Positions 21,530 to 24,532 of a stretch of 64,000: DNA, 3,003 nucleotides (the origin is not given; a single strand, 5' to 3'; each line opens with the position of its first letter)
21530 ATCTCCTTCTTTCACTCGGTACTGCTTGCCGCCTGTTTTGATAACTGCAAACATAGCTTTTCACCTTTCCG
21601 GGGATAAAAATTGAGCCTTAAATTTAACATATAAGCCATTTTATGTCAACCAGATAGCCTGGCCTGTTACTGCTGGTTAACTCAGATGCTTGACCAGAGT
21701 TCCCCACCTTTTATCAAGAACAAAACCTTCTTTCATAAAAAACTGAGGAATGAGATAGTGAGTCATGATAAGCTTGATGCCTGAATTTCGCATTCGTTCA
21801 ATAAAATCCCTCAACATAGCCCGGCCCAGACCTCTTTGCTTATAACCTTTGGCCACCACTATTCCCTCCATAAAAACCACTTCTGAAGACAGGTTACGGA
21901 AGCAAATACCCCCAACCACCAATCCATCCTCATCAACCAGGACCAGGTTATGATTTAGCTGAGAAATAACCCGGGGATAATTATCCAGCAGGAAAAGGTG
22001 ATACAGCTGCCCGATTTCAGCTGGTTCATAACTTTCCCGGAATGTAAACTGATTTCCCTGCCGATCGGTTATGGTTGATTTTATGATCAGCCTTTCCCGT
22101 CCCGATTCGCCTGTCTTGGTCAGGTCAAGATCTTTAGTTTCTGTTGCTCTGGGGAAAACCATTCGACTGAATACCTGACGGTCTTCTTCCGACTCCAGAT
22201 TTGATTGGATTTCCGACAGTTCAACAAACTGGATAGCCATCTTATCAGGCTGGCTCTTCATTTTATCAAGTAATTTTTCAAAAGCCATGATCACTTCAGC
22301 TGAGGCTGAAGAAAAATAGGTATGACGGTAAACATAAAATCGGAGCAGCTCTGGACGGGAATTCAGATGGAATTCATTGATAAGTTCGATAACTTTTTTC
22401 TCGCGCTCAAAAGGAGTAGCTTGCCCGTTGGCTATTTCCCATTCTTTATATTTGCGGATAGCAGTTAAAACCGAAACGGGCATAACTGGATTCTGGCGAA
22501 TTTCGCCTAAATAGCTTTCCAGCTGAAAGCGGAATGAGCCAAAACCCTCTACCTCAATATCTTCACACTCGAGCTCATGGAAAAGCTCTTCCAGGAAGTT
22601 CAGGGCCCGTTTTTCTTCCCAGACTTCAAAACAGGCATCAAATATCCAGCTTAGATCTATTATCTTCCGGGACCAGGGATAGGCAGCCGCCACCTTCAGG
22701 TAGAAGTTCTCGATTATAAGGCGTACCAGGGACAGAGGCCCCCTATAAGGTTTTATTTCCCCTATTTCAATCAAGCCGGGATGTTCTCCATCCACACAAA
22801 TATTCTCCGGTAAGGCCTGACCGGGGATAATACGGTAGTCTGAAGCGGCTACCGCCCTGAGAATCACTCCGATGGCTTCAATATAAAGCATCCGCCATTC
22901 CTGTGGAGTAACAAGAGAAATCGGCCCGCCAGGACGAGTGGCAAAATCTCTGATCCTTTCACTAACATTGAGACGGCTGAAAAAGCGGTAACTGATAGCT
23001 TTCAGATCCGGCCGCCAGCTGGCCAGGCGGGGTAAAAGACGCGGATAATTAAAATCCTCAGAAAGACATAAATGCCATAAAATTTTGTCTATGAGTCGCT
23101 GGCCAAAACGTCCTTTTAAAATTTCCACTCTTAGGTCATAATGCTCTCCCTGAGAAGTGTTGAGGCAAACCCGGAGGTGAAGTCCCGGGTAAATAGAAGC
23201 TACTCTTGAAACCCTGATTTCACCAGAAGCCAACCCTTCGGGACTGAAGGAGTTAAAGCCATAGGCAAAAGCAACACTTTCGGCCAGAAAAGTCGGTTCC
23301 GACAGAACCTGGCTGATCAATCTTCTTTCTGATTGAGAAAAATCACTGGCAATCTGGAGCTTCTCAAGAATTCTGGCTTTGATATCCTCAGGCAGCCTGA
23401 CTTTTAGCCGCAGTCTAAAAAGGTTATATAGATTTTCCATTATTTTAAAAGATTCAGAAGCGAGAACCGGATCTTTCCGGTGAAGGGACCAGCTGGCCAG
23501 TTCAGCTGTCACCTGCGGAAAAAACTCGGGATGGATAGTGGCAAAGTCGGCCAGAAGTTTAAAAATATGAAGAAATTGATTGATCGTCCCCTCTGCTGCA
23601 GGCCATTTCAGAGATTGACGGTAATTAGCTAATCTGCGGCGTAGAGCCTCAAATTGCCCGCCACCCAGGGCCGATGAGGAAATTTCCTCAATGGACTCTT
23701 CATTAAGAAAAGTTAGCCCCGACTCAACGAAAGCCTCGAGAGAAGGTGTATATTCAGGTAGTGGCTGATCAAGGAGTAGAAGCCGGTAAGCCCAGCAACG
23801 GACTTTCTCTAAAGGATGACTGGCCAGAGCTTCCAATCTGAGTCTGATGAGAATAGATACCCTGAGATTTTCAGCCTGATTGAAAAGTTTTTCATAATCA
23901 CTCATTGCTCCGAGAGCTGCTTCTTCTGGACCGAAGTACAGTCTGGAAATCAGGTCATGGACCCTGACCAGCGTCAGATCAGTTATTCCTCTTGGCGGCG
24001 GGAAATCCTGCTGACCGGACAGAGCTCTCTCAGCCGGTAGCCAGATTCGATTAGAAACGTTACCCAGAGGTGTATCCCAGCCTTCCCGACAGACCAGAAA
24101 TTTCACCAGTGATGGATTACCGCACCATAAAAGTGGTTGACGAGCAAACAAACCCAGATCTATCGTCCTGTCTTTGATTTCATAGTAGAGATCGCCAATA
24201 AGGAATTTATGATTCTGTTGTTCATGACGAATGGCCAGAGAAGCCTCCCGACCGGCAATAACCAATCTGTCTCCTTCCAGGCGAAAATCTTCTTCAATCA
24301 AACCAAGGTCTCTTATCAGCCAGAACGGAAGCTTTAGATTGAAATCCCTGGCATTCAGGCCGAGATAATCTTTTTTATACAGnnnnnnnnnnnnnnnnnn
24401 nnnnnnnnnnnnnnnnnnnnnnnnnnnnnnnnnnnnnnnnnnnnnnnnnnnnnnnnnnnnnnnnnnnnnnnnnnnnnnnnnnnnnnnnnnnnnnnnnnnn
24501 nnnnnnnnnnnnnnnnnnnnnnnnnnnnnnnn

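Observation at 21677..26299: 1540-aa fusion of an AMP-forming acyl-CoA ligase domain and a C-terminal GNAT acyltransferase, with ~700 aa of unknown sequence between them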

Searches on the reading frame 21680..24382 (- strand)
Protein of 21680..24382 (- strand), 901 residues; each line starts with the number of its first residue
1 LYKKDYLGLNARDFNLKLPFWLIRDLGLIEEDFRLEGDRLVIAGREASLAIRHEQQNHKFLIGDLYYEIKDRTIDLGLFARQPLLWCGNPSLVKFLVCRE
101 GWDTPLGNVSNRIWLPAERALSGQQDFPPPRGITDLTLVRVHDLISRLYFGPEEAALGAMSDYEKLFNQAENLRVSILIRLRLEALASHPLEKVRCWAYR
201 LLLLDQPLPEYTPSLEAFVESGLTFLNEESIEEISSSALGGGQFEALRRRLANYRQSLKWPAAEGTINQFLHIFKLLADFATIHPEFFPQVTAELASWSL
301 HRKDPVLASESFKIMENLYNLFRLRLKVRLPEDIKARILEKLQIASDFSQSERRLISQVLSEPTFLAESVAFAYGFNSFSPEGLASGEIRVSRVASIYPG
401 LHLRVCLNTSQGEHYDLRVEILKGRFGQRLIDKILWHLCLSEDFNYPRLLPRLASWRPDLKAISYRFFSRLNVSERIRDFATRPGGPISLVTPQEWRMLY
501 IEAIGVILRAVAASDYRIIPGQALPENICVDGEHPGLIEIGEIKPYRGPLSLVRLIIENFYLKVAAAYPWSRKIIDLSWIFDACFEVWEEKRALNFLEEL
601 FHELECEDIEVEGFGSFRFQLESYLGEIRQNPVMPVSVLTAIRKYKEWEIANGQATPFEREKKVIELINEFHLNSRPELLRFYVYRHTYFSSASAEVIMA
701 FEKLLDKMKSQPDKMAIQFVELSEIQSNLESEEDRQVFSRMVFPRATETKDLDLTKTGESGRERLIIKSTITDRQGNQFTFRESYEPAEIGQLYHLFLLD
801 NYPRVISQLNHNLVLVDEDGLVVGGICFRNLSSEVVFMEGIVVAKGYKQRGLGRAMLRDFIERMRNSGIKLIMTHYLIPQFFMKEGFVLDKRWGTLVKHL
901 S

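Call 13: search_solved_structures(query=window:21680-24382:-, max_evalue=10)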
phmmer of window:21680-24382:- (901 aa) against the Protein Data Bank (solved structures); distinct sequences matched with E-value up to 10: 20.
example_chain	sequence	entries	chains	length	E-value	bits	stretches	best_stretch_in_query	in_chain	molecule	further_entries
1qst_A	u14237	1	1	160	0.00048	21.3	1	808-892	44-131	TGCN5 HISTONE ACETYL TRANSFERASE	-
1q2c_A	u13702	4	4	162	0.00049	21.2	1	808-892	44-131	histone acetyltransferase GCN5 | TGCN5 HISTONE ACETYL TRANSFERASE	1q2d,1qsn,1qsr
1m1d_A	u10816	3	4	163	0.0005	21.2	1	808-892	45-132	TGCN5 HISTONE ACETYL TRANSFERASE | HAT A1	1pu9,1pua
5gcn_A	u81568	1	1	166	0.00052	21.1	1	808-892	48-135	HISTONE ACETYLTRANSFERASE GCN5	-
3f8k_A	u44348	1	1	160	0.031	15.3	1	793-880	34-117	Protein acetyltransferase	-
8e6o_A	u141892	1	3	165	0.07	14.1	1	804-890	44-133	Histone acetyltransferase KAT2A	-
8h65_C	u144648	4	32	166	0.071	14.1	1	804-890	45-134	Histone acetyltransferase KAT2A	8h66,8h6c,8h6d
1z4r_A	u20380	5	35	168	0.073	14.1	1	804-890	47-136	General control of amino acid synthesis protein 5-like 2 | Histone acetyltransferase KAT2A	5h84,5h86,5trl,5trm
1cm0_B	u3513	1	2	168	0.11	13.4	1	804-887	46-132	P300/CBP ASSOCIATING FACTOR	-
4nsq_A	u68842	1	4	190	0.15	13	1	804-887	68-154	Histone acetyltransferase KAT2B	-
6sjy_A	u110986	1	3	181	0.21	12.5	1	809-875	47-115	L-2,4-diaminobutyric acid acetyltransferase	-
6sk1_A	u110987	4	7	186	0.22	12.4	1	809-875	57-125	L-2,4-diaminobutyric acid acetyltransferase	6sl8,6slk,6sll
5ib0_A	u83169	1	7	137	0.41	11.6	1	800-870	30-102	Uncharacterized protein PA4534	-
4ubr_A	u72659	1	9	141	0.43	11.5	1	800-870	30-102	Putative acetyltransferase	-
6yug_A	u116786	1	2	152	0.82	10.6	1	815-867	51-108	Diamine acetyltransferase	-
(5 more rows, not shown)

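Call 17: find_related_loci(query=A1, collection=genome_contigs, flank=8000)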
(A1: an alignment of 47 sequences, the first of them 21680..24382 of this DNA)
Query A1 (901 aa) in genome_contigs; peptide patterns used: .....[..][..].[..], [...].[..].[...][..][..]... (x = any residue, [..] = any of these).
598 stretches matched a pattern (row limit reached: there are more); 463 encode a relative of the query (tblastn E <= 1e-3); the best 80 are kept; 80 distinct loci.
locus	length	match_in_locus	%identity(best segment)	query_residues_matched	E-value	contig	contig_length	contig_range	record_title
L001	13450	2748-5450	99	1-901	0e+0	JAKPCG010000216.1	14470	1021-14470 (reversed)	MAG: Acidobacteriota bacterium isolate JPMR_maxbin.012 k141_996624, whole genome shotgun sequence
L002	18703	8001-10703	85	1-901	0e+0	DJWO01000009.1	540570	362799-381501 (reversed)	MAG TPA_asm: Candidatus Aminicenantes bacterium UBA6228 UBA6228_contig_2306, whole genome shotgun sequence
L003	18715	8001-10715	62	1-901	0e+0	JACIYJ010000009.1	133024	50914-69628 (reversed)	MAG: Candidatus Aminicenantes bacterium isolate MAG-75 Aminicenantales_E3_bin29_Scaffold_9, whole genome shotgun sequenc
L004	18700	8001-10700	61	1-900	0e+0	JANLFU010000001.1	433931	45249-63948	MAG: Candidatus Saccharicenans sp. isolate A05DMB19 NODE_1_length_433931_cov_34.804960, whole genome shotgun sequence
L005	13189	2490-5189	54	1-900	0e+0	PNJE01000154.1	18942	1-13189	MAG: Candidatus Aminicenantes bacterium isolate ARK-02 NODE_329_length_18942_cov_8.73463, whole genome shotgun sequence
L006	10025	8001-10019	56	1-673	0e+0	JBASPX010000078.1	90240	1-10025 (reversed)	MAG: Candidatus Saccharicenans sp. isolate MFD13492_ilm_asm_bin24 k127_42240, whole genome shotgun sequence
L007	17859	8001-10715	42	1-900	0e+0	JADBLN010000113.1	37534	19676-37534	MAG: Acidobacteria bacterium isolate Bin2_14.8m NODE_58_length_37534_cov_13.292964, whole genome shotgun sequence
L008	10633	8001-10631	42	1-873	0e+0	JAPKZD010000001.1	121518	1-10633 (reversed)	MAG: Candidatus Aminicenantes bacterium isolate LacPavin_0419_WC70L_MAG_62_11 LacPavin_0419_WC70L_scaffold_25011, whole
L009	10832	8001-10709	40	1-900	0e+0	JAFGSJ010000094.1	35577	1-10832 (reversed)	MAG: bacterium isolate Zod_Metabat.886 k87_4062516, whole genome shotgun sequence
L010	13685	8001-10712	39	1-900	0e+0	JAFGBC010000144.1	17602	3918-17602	MAG: Candidatus Aminicenantes bacterium isolate Zod_Metabat.1003 k87_1100243, whole genome shotgun sequence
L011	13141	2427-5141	39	1-900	0e+0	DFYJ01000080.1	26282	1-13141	MAG TPA_asm: Candidatus Aminicenantes bacterium UBA4085 UBA4085_contig_31203, whole genome shotgun sequence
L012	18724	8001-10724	39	1-900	0e+0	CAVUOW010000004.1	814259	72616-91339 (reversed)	MAG: Candidatus Aminicenantes bacterium isolate MFD05942.bin.2.318 genome assembly, contig: contig_19780, whole genome s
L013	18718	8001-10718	40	1-901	0e+0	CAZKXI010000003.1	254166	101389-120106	MAG TPA_asm: uncultured Eubacteriales bacterium isolate binchicken_co66_49 genome assembly, contig: NODE_51_length_25416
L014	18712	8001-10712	38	1-900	0e+0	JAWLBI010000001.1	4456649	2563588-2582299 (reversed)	MAG: Candidatus Zixiibacteriota bacterium isolate AC1.147 AC1.147.fa-1, whole genome shotgun sequence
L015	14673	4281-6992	36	1-901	0e+0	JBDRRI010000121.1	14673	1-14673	MAG: Candidatus Zixiibacteriota bacterium isolate MEGAHIT-group-2.90 k141_765111, whole genome shotgun sequence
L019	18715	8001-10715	38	1-901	0e+0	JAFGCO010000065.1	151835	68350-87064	MAG: bacterium isolate Zod_Metabat.1116 k87_13208718, whole genome shotgun sequence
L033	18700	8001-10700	35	1-900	0e+0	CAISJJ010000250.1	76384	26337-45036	MAG: uncultured Bacteroidales bacterium isolate Ja1_bin-1976 genome assembly, contig: bin-1976:250/547, whole genome sho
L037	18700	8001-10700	35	1-900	2e-180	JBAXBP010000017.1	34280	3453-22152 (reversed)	MAG: Bacteroidota bacterium isolate ELA170 MAG170_17, whole genome shotgun sequence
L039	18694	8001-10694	35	1-898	1e-180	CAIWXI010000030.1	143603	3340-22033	MAG: uncultured Bacteroidales bacterium isolate Kiruna_bin-10044 genome assembly, contig: bin-10044:030/166, whole genom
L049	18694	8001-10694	35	1-898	1e-177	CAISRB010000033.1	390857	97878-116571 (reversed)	MAG: uncultured Bacteroidales bacterium isolate AM-lipid-02-D10_bin-0834 genome assembly, contig: bin-0834:33/33, whole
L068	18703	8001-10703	34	1-901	8e-173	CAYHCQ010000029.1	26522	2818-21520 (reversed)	MAG TPA_asm: uncultured Prolixibacteraceae bacterium isolate ERP119702_co1_129 genome assembly, contig: NODE_1849_length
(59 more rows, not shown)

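Call 22: search_protein_families(library=pfam, proteins=[L037:10811-12112:+, L039:3695-6298:-, L019:4365-5753:-, L068:12101-13216:-, L033:1305-2330:+, L049:281-1498:-], max_evalue=0.001)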
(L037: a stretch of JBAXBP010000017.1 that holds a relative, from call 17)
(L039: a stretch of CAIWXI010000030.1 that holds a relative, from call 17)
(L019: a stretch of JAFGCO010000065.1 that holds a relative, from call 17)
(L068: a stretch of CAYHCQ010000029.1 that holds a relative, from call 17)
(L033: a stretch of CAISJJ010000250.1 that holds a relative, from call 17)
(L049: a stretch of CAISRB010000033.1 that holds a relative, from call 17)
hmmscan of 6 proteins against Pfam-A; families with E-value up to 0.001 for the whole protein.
L037:10811-12112:+ (433 aa): 1 family
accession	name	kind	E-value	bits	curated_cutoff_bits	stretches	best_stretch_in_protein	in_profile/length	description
PF00180.25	Iso_dh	-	5.6e-92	309.1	27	1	33-429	2-348/348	Isocitrate/isopropylmalate dehydrogenase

L039:3695-6298:- (867 aa): 2 families
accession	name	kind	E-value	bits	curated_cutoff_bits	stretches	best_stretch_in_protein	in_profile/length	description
PF00330.25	Aconitase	-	8.8e-144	480.3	28.7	1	151-592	3-463/463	Aconitase family (aconitate hydratase)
PF00694.25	Aconitase_C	-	1e-41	142.8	22.8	1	671-800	1-130/131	Aconitase C-terminal domain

L019:4365-5753:- (462 aa): 1 family
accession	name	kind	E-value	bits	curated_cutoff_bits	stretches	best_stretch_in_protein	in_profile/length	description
PF00285.26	Citrate_synt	-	8.1e-91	305.1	27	1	74-444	1-357/357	Citrate synthase, C-terminal domain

L068:12101-13216:- (371 aa): 1 family
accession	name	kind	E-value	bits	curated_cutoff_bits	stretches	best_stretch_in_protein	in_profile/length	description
PF11751.14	PorP_SprF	-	1.3e-34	120.4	22.3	1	24-332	3-271/273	Type IX secretion system membrane protein PorP/SprF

L033:1305-2330:+ (341 aa): 3 families
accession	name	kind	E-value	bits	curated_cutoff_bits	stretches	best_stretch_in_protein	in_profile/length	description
PF00106.31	adh_short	-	5.7e-32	111.2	26.6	1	87-275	2-190/195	short chain dehydrogenase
PF13561.12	adh_short_C2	-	6.8e-21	75.4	27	1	92-290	1-198/236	Enoyl-(Acyl carrier protein) reductase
PF08659.16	KR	-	4.5e-07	30.4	22.6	1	88-261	3-175/180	KR domain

L049:281-1498:- (405 aa): 1 family
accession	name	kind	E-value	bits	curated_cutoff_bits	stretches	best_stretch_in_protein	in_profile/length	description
PF06742.16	DUF1214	-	2.9e-08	34.6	25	0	130-209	15-106/112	Protein of unknown function (DUF1214)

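Call 23: predict_structure(alignment_id=A1)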
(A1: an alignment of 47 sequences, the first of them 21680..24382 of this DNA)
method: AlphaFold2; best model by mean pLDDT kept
length: 901 residues; sequences in the alignment: 47
mean_pLDDT: 85.7   pTM: 0.75
mean pLDDT of the five models: 85.7, 85.2, 84.2, 82.9, 82.5
residues with pLDDT >= 90: 373; 70-90: 454; 50-70: 65; < 50: 9
segments of 3 or more residues with pLDDT < 50: 238-240
pLDDT, mean of each block of 10 residues (from residue 1): 73 90 87 89 86 86 92 92 93 91 84 78 71 89 93 90 86 81 92 93 69 80 90 66 79 88 90 95 89 95 92 95 89 89 93 94 91 79 79 87 91 90 85 94 89 90 87 86 57 83 94 92 87 80 92 94 87 88 90 93 94 88 88 84 90 87 89 82 93 90 89 74 86 84 68 70 75 86 83 86 67 89 90 82 86 89 79 82 81 74 58
secondary structure, 60 per line:
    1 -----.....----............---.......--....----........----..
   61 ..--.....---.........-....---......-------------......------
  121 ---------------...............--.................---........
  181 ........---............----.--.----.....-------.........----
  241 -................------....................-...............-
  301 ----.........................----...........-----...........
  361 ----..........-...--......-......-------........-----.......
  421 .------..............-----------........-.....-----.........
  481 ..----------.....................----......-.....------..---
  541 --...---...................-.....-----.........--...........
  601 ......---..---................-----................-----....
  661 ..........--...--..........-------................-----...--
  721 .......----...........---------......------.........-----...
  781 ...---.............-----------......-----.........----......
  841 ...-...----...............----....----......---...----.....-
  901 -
elements in order (helices of 4 or more, strands of 3 or more residues): E6-10 E15-19 H20-26 E33-36 E39-42 E47-54 E59-62 E65-69 E73-75 H76-81 H83-86 H90-95 E109-114 H136-150 H153-169 H173-188 H192-203 H216-220 H228-236 H242-257 H264-283 H285-299 H305-329 H334-341 E342-344 H350-360 H365-374 H381-386 E388-393 E401-408 E414-421 H428-441 E453-457 E462-466 H473-482 H493-513 E518-520 E543-545 H549-567 H569-573 H579-587 H590-606 H617-630 H636-651 H657-670 H678-687 H695-710 H721-727 H732-742 E752-757 E764-772 E778-783 H787-799 E811-816 E822-830 E835-843 H852-866 E871-874 H879-884 E888-890 E895-899

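Call 25: search_protein_representatives(protein=window:22040-24352:-)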
Query: 771 residues. Proteins with E-value up to 0.001 (for the whole library): 250; up to 1e-10: 191; up to 1e-30: 94. The best 150 are listed.
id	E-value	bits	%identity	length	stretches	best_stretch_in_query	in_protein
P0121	1.1e-214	731.2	89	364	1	379-735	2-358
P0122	2.7e-159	548.1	46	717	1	188-754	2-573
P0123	4.5e-158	544.0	39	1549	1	4-771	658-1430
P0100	7.0e-152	523.6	37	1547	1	2-771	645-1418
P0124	5.1e-147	507.5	38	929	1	4-770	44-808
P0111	1.1e-144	499.8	37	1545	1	3-771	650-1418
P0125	2.7e-144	498.5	39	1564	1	3-765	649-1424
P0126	6.8e-142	490.5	36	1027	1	4-769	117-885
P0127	1.5e-140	486.1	35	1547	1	4-768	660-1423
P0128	4.0e-140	484.7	35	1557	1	7-769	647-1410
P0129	4.4e-139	481.3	36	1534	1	5-771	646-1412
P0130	6.4e-137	474.1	34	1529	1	2-770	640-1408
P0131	1.9e-136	472.5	36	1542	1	5-770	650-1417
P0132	2.4e-136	472.2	35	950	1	3-770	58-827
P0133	3.9e-134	464.9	34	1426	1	5-769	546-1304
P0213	2.5e-30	121.7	22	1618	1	2-769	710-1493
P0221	3.3e-27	111.3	20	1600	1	3-769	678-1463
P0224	1.1e-25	106.3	26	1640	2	261-769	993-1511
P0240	7.1e-21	90.4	24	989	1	5-769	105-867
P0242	1.1e-19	86.5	21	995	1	6-763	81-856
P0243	1.8e-19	85.8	22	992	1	4-769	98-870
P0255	6.7e-18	80.6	25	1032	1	5-703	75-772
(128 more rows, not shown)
